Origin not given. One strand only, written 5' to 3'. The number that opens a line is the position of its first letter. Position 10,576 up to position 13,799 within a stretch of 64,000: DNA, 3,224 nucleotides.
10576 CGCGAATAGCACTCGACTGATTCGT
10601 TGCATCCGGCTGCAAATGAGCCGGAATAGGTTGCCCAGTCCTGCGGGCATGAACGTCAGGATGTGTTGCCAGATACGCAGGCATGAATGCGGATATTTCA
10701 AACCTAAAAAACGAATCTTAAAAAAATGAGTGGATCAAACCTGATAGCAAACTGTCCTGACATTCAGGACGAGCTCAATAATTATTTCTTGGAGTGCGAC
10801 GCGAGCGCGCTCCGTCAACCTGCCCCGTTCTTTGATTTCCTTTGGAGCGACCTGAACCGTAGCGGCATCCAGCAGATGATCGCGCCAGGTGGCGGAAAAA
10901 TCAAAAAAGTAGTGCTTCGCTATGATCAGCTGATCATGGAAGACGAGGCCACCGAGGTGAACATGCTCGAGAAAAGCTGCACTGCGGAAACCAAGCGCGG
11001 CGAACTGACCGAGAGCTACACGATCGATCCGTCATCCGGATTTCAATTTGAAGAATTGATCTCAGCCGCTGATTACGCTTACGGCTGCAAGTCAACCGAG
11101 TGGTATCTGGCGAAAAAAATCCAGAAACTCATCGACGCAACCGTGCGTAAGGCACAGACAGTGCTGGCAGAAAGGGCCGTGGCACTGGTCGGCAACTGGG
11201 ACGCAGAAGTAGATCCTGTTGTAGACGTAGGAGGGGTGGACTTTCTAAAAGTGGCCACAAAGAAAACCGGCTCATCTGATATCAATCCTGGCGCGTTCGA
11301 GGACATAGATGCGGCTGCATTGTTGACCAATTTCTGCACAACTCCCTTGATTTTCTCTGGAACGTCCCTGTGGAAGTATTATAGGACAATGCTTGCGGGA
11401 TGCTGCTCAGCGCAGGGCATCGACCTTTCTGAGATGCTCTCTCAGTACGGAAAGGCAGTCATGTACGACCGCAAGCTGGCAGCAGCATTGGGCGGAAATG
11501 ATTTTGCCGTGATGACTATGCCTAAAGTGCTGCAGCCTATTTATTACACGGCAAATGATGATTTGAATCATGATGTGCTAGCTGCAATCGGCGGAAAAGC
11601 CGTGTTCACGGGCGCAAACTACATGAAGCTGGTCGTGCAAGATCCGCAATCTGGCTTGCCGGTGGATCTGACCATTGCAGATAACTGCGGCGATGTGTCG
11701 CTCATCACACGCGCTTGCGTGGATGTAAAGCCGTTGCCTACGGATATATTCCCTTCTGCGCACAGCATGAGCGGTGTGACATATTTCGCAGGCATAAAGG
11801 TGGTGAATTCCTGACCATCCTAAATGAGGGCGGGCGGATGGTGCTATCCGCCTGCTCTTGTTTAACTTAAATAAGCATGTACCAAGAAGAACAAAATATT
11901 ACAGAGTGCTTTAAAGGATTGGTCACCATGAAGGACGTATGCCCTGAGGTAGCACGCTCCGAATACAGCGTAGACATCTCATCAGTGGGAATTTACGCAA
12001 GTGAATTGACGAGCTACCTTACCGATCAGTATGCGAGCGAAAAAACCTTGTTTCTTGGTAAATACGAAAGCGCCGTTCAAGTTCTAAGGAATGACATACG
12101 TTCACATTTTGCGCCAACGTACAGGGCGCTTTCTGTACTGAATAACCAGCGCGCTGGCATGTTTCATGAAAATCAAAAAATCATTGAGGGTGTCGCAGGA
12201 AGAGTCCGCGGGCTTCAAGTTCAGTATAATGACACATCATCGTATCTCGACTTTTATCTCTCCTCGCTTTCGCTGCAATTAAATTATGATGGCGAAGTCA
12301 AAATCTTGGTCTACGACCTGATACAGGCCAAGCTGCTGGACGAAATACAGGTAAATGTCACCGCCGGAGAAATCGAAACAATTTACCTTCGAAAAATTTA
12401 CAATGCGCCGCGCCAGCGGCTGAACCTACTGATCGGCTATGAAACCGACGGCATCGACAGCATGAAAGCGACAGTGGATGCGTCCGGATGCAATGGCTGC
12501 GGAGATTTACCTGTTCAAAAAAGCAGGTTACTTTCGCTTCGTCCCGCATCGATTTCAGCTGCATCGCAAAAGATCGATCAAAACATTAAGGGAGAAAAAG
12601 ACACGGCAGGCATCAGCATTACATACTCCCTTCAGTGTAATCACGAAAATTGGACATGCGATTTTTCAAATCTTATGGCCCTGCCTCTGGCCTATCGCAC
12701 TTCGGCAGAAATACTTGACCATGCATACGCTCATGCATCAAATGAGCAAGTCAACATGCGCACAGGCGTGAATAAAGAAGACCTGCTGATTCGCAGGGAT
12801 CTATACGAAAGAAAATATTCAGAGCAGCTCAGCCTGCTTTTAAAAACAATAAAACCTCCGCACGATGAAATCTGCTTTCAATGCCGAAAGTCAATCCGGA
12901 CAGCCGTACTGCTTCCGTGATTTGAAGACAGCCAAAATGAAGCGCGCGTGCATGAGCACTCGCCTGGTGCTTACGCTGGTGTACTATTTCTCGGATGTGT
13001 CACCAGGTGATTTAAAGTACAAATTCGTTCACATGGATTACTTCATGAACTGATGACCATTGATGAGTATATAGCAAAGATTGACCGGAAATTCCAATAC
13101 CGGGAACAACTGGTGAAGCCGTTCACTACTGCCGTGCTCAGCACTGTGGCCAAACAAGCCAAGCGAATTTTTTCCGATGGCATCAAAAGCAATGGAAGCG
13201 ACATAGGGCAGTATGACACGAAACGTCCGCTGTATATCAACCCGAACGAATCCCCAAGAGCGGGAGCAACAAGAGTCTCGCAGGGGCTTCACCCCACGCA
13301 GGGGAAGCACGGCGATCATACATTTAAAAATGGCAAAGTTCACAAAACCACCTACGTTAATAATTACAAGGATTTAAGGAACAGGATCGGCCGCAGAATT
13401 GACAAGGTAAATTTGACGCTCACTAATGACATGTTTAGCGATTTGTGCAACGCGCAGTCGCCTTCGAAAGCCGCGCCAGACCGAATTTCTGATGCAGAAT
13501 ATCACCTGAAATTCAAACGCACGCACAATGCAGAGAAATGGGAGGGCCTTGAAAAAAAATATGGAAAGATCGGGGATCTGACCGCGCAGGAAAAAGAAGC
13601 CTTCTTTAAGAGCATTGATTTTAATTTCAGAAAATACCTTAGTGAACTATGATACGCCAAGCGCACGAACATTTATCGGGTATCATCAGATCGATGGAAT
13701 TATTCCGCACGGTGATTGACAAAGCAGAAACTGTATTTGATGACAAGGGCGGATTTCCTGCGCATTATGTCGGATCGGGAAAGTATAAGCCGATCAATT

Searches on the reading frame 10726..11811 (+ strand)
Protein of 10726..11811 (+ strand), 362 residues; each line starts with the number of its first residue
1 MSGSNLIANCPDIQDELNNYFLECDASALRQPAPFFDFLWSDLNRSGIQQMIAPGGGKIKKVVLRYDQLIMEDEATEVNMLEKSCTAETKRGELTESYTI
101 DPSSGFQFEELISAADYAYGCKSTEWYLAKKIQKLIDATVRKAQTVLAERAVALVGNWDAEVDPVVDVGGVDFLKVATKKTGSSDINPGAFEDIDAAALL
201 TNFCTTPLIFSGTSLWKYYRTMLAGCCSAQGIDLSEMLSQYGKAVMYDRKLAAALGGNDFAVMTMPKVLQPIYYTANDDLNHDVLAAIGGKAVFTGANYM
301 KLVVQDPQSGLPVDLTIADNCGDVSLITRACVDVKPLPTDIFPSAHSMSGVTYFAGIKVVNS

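Call 15: search_protein_families(library=phrogs, proteins=[window:10726-11811:+], max_evalue=0.001)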
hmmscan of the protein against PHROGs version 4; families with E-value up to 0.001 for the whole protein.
window:10726-11811:+ (362 aa): 0 families

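Call 30: search_protein_families(library=ncbifam, proteins=[window:10726-11811:+], max_evalue=0.1)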
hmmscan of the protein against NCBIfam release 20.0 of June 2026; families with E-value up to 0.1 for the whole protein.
window:10726-11811:+ (362 aa): 0 families

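Call 63: search_dna_similar(query=window:10726-11811:+, collection=phages, mode=protein, max_evalue=0.001, max_rows=15)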
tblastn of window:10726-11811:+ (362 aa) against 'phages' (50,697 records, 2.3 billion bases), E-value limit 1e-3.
No match.

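Call 82: search_protein_families(library=pfam, proteins=[window:10726-11811:+], max_evalue=0.01)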
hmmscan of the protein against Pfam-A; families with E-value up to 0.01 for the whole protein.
window:10726-11811:+ (362 aa): 0 families

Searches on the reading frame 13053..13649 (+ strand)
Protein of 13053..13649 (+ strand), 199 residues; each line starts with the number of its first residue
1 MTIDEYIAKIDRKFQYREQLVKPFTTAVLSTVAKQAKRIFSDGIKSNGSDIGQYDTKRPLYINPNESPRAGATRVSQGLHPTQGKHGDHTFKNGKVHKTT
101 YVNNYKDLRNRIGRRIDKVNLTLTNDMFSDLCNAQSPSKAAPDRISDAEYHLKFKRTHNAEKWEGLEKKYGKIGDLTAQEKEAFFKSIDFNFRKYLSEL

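Call 37: search_protein_families(library=phrogs, proteins=[window:13053-13649:+], max_evalue=0.01)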
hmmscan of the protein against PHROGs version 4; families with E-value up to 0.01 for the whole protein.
window:13053-13649:+ (199 aa): 1 family
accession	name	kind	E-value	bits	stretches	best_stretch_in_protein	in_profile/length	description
phrog_6195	-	tail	0.0025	18.7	0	151-198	96-143/147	tail protein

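Call 82: search_protein_families(library=pfam, proteins=[window:13053-13649:+], max_evalue=0.01)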
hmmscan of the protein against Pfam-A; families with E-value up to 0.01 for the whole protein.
window:13053-13649:+ (199 aa): 0 families
